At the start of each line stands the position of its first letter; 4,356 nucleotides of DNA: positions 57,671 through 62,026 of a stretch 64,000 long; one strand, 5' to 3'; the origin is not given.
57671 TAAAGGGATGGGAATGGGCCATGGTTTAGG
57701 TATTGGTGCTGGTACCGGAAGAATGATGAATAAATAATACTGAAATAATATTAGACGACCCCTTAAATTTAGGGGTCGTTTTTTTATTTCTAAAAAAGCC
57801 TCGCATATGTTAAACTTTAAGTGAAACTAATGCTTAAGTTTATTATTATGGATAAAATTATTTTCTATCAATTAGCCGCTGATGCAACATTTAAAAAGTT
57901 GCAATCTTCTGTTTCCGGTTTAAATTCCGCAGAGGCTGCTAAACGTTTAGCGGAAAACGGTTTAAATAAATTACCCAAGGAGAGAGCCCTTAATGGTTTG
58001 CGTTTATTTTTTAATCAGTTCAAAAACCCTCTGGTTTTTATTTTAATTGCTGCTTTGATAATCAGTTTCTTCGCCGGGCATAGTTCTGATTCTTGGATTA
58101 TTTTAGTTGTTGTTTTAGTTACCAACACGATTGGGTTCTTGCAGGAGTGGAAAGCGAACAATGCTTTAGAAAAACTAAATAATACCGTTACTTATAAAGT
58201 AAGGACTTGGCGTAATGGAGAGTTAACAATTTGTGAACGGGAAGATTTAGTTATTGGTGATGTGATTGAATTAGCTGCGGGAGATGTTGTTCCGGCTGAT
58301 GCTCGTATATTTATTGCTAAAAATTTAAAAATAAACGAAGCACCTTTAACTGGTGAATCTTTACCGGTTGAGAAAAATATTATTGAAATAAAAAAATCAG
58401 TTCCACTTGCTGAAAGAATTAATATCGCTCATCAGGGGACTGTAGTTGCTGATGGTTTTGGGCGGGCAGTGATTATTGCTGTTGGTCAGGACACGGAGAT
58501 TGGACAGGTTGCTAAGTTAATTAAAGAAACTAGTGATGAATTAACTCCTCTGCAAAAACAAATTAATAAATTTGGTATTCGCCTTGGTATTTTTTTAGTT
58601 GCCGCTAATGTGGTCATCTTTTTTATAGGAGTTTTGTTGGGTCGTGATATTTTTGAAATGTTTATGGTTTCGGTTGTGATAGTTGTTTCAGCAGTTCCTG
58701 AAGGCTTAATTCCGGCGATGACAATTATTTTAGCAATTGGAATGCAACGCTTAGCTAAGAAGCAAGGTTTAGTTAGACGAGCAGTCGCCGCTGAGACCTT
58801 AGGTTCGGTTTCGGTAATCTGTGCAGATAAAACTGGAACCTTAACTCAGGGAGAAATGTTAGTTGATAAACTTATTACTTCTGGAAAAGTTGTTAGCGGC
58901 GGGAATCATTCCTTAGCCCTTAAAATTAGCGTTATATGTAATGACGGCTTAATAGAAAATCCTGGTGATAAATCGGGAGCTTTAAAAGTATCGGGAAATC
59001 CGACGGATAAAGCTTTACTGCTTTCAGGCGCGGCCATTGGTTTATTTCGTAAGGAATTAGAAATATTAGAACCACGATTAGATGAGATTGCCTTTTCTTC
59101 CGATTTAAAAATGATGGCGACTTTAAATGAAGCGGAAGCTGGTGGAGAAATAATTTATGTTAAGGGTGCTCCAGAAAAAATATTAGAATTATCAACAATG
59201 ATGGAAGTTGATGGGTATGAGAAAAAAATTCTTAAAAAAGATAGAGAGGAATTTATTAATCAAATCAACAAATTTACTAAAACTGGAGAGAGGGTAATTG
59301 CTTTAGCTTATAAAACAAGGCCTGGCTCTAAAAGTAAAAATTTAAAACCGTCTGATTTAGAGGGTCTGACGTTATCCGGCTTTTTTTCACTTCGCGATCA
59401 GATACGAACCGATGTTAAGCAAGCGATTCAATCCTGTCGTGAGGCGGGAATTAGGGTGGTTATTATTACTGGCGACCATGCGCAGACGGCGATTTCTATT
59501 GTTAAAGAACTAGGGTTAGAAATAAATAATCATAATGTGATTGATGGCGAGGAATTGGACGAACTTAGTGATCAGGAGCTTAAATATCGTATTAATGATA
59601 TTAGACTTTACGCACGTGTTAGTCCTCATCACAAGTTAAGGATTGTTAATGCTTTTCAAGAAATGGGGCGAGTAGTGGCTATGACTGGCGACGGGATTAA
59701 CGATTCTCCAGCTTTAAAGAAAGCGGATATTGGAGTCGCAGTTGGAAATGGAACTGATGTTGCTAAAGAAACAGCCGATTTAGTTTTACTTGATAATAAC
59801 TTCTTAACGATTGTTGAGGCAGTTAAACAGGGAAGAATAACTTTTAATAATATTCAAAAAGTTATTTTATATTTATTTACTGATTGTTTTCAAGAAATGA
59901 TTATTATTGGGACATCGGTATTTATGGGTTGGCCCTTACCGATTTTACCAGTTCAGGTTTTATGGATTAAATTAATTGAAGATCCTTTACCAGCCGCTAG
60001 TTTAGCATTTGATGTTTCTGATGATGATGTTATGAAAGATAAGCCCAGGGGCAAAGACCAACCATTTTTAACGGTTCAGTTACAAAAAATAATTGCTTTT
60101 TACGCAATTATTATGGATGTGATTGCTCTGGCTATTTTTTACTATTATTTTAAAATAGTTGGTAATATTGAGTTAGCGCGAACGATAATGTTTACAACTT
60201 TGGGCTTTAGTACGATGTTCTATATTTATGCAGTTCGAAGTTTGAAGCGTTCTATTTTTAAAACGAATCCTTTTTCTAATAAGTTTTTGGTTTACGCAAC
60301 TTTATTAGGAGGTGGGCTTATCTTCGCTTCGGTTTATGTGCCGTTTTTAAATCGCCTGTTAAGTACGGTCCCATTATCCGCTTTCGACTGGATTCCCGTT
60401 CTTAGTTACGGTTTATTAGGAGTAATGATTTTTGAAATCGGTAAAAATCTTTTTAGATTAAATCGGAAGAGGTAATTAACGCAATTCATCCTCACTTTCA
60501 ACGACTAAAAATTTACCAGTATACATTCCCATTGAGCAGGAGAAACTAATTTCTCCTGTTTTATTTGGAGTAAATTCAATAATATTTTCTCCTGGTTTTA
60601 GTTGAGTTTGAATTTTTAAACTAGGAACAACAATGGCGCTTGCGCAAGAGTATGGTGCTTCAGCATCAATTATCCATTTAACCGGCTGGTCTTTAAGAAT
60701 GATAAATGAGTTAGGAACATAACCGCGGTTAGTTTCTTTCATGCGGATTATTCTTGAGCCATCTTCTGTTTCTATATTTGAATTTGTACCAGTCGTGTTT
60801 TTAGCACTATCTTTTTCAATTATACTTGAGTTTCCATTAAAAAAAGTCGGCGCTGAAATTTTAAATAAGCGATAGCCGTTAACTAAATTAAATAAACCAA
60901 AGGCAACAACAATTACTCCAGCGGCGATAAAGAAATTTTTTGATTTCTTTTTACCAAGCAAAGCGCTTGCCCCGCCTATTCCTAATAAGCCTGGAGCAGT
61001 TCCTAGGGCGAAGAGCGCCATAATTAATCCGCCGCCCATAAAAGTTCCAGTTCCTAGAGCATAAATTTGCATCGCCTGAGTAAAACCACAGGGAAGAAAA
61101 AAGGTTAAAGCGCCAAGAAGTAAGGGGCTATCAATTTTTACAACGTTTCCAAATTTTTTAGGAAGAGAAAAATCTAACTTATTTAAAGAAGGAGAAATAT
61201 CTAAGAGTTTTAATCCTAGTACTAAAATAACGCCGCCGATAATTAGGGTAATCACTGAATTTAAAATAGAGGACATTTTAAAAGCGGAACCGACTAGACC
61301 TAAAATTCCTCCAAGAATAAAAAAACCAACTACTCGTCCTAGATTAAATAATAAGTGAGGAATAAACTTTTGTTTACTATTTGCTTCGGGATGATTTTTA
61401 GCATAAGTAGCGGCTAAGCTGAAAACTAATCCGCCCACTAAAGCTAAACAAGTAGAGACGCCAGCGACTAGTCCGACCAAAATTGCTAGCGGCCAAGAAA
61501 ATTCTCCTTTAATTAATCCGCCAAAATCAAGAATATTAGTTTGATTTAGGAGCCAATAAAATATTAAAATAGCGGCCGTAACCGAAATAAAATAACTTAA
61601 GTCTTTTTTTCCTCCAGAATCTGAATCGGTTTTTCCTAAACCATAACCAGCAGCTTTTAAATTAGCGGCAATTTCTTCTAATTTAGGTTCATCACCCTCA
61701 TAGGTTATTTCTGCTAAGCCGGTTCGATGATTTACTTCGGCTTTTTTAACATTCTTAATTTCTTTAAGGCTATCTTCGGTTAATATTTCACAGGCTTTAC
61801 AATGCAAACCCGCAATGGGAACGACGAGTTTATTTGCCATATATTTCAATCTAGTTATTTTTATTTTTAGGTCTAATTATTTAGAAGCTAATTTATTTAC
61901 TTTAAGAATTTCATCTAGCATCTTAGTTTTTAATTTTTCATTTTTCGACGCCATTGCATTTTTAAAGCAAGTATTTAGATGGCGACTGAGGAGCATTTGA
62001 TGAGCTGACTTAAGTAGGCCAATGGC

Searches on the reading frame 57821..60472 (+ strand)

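Call 71: search_protein_families(library=pfam, proteins=[window:57821-60472:+], max_evalue=0.00001)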
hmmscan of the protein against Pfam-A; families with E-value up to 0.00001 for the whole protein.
window:57821-60472:+ (884 aa): 6 families
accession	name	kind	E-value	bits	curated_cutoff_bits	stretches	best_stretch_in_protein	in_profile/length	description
PF00122.25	E1-E2_ATPase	-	1.1e-44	152.5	28.1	1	126-314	6-181/181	E1-E2 ATPase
PF00689.26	Cation_ATPase_C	-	4.4e-43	147.5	27.3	1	705-875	1-173/175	Cation transporting ATPase, C-terminus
PF00702.32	Hydrolase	-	3.9e-18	67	26.4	1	332-636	3-191/191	haloacid dehalogenase-like hydrolase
PF00690.31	Cation_ATPase_N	-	4.4e-17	61.9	20.4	1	16-82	2-69/69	Cation transporter/ATPase, N-terminus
PF13246.12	Cation_ATPase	-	4.9e-15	55.7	21.7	1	372-459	2-89/91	Cation transport ATPase (P-type)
PF08282.18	Hydrolase_3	-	8.7e-12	45.7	20.9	1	619-661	206-248/255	haloacid dehalogenase-like hydrolase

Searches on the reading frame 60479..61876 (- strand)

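Call 71: search_protein_families(library=pfam, proteins=[window:60479-61876:-], max_evalue=0.00001)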
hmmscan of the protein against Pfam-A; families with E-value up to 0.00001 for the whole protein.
window:60479-61876:- (466 aa): 3 families
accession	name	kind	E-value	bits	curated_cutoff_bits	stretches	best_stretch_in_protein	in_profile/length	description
PF13386.12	DsbD_2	-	2e-32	113.2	24.9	1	131-328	2-198/199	Cytochrome C biogenesis protein transmembrane region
PF00403.32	HMA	-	2.3e-10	41.1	24.8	1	19-78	2-61/62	Heavy-metal-associated domain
PF13473.12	Cupredoxin_1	-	7.5e-07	29.6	27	1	372-458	18-104/104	Cupredoxin-like domain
